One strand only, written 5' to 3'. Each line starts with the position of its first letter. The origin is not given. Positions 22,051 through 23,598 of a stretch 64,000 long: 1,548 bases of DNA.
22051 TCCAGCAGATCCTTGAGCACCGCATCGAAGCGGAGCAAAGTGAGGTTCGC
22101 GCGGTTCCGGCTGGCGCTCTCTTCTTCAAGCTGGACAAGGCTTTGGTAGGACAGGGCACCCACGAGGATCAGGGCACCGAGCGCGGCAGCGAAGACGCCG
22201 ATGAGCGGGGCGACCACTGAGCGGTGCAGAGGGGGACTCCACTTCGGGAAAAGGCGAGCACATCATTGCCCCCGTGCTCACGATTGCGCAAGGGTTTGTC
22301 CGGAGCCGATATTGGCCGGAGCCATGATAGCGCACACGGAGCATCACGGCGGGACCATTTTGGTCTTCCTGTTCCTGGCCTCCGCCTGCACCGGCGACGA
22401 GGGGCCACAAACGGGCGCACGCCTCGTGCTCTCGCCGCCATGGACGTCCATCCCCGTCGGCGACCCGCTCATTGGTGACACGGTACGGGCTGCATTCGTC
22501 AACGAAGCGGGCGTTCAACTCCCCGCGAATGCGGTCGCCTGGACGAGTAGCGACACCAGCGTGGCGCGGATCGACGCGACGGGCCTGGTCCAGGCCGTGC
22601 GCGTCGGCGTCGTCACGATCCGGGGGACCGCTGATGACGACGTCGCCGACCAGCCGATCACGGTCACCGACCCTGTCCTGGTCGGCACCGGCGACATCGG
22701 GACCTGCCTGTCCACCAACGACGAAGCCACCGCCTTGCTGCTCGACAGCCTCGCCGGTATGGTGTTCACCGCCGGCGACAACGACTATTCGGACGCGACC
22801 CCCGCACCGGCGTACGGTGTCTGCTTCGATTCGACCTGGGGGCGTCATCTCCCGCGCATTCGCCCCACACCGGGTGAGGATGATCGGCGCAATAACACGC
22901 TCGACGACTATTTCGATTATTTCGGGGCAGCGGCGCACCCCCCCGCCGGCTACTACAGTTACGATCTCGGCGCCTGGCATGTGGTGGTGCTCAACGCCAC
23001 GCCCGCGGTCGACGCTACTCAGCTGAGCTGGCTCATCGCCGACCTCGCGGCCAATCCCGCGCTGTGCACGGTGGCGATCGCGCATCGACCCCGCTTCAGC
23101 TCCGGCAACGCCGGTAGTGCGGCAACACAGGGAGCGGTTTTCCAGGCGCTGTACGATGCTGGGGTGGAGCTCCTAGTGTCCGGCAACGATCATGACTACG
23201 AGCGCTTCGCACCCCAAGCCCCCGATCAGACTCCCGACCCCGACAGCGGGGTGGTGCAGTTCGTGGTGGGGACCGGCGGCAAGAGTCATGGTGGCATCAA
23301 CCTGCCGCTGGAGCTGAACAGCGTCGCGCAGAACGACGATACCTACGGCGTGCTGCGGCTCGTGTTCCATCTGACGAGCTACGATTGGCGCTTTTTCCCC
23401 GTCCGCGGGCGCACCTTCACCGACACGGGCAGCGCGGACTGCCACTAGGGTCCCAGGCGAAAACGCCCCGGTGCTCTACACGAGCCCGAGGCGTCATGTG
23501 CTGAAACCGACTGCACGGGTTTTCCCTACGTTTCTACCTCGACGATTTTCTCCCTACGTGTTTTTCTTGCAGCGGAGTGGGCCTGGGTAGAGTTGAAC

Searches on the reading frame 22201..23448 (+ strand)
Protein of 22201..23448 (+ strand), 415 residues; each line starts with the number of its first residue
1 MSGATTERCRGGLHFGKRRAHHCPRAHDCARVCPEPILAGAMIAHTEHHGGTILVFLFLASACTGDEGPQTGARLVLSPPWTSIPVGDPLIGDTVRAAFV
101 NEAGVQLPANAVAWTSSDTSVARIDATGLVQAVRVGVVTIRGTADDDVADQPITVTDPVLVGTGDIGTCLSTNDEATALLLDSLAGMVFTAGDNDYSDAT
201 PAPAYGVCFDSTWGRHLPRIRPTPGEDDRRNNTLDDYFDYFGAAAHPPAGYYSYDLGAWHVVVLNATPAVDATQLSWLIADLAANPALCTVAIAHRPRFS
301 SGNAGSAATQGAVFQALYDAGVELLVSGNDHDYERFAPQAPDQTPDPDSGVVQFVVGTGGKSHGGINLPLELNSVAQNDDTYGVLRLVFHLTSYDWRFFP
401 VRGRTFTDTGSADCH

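Call 64: search_protein_families(library=pfam, proteins=[window:22201-23448:+])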
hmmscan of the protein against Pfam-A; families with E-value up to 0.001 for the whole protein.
window:22201-23448:+ (415 aa): 1 family
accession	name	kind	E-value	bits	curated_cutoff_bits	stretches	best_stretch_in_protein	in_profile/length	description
PF02368.24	Big_2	-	7.7e-09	35.8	22.8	1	111-150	35-74/79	Bacterial Ig-like domain (group 2)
